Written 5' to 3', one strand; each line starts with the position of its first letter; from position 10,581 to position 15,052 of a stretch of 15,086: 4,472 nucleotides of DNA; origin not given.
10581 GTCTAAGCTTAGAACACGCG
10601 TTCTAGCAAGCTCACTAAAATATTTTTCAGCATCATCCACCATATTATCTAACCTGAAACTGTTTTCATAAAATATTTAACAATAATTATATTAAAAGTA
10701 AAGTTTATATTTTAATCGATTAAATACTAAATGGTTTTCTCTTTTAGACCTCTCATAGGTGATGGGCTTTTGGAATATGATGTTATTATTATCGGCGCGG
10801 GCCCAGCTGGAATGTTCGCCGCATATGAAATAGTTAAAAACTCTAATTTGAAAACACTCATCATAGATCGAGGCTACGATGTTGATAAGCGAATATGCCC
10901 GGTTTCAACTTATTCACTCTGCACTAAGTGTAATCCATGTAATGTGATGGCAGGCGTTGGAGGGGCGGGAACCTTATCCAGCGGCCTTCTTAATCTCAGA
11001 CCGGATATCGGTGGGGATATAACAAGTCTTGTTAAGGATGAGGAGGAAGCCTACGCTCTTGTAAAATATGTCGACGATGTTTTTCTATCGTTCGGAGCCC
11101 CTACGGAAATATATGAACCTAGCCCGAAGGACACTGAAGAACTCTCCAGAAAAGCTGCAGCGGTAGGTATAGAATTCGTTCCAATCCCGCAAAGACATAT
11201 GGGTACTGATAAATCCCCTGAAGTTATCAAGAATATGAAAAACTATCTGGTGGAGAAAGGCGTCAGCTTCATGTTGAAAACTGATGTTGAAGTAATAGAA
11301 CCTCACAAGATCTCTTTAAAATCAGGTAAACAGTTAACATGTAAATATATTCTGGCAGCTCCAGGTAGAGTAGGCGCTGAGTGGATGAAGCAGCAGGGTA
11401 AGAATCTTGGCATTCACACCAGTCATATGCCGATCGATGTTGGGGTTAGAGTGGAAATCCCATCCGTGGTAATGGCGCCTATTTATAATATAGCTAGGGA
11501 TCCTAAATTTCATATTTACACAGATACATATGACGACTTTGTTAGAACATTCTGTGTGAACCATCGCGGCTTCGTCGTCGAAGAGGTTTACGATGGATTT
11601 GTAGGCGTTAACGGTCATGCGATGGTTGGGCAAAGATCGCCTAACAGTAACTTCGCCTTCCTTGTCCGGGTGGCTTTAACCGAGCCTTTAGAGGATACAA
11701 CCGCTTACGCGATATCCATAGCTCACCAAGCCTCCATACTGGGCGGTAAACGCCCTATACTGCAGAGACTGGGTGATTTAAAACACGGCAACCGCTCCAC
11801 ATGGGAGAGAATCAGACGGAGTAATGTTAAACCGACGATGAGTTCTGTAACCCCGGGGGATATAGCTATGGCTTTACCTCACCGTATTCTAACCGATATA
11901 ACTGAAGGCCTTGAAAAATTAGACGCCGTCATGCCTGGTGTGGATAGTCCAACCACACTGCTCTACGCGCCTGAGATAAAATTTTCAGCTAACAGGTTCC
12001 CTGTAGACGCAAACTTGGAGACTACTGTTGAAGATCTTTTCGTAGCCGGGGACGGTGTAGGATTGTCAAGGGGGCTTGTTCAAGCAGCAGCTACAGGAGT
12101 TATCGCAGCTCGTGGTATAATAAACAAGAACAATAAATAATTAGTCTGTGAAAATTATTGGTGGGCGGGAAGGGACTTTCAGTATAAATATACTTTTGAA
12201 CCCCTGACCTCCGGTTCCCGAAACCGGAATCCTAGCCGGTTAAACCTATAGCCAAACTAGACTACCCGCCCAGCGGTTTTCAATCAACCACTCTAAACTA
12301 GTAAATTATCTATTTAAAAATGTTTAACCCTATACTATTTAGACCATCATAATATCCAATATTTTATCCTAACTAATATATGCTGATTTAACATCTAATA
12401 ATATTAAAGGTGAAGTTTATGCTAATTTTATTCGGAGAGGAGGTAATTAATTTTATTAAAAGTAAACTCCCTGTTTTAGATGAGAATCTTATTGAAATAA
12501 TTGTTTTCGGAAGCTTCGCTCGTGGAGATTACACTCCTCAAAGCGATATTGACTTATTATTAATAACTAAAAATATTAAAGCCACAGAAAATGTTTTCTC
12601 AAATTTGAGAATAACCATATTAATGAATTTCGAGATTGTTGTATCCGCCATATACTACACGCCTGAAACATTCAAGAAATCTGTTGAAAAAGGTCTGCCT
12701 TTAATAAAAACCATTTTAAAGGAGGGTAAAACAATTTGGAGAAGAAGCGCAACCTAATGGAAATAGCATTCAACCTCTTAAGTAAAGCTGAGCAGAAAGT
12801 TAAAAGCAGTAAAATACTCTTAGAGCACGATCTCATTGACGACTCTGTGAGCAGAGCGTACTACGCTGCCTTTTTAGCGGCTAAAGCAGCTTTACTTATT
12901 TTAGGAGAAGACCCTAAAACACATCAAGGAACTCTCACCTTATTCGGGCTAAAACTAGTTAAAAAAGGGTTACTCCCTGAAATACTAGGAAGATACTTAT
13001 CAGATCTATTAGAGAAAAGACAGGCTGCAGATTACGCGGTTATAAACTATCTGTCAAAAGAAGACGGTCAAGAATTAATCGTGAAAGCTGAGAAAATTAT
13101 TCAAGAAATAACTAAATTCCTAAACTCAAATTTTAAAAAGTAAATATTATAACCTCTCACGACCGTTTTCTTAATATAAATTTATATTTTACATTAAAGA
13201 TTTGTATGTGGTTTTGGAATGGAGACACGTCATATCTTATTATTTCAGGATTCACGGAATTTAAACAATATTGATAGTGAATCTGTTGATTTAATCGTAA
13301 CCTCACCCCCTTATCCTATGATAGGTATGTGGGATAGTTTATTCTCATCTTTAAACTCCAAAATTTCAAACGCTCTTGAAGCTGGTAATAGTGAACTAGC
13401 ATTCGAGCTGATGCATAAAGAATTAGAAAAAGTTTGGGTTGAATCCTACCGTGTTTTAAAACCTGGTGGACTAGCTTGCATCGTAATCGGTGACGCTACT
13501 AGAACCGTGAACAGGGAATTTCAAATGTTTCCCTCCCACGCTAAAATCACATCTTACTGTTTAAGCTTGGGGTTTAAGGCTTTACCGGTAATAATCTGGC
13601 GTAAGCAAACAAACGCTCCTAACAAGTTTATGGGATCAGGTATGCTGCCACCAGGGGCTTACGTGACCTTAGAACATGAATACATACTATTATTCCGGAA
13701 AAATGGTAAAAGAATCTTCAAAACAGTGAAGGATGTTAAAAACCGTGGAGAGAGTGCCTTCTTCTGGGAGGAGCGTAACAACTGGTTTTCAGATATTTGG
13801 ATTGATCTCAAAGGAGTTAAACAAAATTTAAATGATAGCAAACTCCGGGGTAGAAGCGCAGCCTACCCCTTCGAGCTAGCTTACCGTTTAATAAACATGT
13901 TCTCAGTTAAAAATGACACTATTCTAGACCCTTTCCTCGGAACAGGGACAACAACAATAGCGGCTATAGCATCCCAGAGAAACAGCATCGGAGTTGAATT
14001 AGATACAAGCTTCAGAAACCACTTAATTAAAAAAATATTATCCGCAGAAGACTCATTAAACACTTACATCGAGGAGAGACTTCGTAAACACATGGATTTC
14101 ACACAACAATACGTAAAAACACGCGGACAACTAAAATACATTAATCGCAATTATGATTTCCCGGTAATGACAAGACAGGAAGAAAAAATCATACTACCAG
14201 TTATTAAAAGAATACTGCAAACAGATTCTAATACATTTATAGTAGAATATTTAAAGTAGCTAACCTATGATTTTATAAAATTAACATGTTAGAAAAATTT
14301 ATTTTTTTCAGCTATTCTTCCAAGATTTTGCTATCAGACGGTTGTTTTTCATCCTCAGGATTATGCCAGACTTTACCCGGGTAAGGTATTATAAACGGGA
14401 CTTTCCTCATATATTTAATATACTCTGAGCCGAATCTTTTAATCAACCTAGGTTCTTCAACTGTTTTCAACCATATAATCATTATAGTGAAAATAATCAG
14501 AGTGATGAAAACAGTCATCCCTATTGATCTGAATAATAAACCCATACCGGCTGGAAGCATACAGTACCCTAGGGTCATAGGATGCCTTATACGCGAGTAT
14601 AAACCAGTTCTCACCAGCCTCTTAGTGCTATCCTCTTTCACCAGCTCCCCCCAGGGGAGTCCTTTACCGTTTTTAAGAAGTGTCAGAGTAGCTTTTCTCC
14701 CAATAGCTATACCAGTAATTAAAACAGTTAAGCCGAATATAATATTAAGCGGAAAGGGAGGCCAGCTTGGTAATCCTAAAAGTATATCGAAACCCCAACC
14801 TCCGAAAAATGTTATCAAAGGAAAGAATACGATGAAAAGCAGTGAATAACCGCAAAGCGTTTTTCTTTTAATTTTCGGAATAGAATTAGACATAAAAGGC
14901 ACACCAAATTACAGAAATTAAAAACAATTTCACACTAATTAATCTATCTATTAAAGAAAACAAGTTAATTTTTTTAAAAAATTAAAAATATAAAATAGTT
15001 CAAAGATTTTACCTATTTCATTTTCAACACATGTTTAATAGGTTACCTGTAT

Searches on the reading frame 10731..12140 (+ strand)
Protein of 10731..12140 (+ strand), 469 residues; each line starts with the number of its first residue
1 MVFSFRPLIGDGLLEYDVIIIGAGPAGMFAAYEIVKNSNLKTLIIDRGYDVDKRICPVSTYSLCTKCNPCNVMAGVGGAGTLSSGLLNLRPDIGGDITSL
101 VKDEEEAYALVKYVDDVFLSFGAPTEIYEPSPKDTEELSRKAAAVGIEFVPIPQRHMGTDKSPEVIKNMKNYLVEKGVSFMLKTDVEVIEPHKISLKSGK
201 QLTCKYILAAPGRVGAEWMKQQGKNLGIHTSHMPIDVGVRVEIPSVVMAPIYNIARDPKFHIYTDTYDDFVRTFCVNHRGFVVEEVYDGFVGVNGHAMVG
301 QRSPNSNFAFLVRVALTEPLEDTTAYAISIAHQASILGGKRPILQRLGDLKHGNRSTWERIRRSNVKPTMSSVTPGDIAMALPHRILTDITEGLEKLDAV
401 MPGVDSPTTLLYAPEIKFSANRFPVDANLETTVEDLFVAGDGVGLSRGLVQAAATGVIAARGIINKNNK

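Call 9: search_protein_families(library=pfam, proteins=[window:10731-12140:+], max_evalue=0.001)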
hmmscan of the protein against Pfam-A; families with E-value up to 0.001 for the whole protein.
window:10731-12140:+ (469 aa): 10 families
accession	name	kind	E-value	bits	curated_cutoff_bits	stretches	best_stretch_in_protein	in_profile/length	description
PF07992.20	Pyr_redox_2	-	2.3e-15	57.3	26.1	1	16-58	1-37/291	Pyridine nucleotide-disulphide oxidoreductase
PF03486.20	HI0933_like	-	6e-09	36.1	50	1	17-55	2-39/244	HI0933-like protein Rossmann domain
PF21688.3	FAD-depend_C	-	2.6e-08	34.7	27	1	267-415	42-194/197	FAD-dependent protein, C-terminal domain-like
PF01134.28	GIDA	-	5.5e-08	32.7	22.1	0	17-65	1-36/391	Glucose inhibited division protein A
PF01946.23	Thi4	-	4.9e-07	29.7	26.2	1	14-47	16-49/235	Thi4 family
PF13738.12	Pyr_redox_3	-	4.8e-05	23.2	30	0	19-48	1-30/305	Pyridine nucleotide-disulphide oxidoreductase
PF01266.30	DAO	-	5.6e-05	23.3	27.9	0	17-48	1-31/353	FAD dependent oxidoreductase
PF13450.12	NAD_binding_8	-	6.6e-05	23.6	21.9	0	20-48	1-28/68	NAD(P)-binding Rossmann-like domain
PF00890.30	FAD_binding_2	-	0.00017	21.3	20.4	1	17-49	1-32/414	FAD binding domain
PF05834.18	Lycopene_cycl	-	0.00095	18.8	23.4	0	17-50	1-35/380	Lycopene cyclase protein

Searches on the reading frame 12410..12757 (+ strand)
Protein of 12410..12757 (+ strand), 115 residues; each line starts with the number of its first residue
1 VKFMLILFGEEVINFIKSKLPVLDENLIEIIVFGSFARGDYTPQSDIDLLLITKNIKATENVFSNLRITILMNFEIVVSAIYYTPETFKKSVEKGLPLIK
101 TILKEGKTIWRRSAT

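Call 10: search_protein_families(library=pfam, proteins=[window:12410-12757:+], max_evalue=0.001)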
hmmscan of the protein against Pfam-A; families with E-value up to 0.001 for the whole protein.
window:12410-12757:+ (115 aa): 3 families
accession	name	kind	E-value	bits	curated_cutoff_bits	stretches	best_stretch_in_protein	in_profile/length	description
PF01909.29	NTP_transf_2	-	5e-11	43.3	21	1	11-56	3-43/93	Nucleotidyltransferase domain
PF18765.7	Polbeta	-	5.5e-10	39.7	26.9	1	25-113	11-91/93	Polymerase beta, Nucleotidyltransferase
PF22600.2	MTPAP-like_central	-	0.0001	22.8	27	1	27-68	39-80/139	Poly(A) RNA polymerase, mitochondrial-like, central palm domain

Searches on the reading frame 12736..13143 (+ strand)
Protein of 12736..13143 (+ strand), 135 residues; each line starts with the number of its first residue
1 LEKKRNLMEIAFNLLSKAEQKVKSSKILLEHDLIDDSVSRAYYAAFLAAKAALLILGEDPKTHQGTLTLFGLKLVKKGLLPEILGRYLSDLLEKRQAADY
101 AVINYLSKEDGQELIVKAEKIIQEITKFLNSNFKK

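Call 10: search_protein_families(library=pfam, proteins=[window:12736-13143:+], max_evalue=0.001)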
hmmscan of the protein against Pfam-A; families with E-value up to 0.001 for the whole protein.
window:12736-13143:+ (135 aa): 1 family
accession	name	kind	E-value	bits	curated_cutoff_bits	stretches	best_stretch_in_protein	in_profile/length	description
PF05168.19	HEPN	-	1.1e-21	77.6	22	1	14-124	4-113/117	HEPN domain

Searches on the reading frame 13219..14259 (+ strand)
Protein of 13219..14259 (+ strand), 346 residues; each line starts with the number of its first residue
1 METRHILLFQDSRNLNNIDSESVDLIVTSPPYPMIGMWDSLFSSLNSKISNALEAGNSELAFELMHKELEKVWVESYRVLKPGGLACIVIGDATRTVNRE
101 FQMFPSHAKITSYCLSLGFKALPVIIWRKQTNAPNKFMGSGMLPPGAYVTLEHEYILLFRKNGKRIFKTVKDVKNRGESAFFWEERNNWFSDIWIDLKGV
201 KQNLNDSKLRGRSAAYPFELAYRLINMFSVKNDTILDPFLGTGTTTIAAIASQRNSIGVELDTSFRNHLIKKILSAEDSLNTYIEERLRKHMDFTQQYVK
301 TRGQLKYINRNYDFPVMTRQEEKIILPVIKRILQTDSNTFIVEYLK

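Call 10: search_protein_families(library=pfam, proteins=[window:13219-14259:+], max_evalue=0.001)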
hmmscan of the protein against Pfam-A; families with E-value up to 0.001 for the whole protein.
window:13219-14259:+ (346 aa): 2 families
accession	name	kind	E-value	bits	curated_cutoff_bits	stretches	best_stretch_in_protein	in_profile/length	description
PF01555.25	N6_N4_Mtase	-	1.5e-40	139.9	26.7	1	23-267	1-217/221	DNA methylase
PF01170.24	UPF0020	-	1.7e-05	25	22.3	0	219-259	15-56/197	RMKL-like, methyltransferase domain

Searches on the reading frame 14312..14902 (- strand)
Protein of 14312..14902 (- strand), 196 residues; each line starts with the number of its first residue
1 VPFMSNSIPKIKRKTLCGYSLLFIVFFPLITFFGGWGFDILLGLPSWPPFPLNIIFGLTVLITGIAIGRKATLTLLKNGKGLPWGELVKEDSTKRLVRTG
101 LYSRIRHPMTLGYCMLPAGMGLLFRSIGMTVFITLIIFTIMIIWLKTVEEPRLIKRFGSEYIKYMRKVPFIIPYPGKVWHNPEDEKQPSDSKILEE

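Call 10: search_protein_families(library=pfam, proteins=[window:14312-14902:-], max_evalue=0.001)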
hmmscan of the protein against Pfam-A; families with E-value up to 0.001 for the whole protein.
window:14312-14902:- (196 aa): 2 families
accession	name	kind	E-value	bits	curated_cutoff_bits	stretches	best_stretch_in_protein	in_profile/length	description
PF04191.18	PEMT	-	1.1e-10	42.3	25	1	54-159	3-104/105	Phospholipid methyltransferase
PF04140.19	ICMT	-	0.00017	22.4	24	1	81-143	20-82/95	Isoprenylcysteine carboxyl methyltransferase (ICMT) family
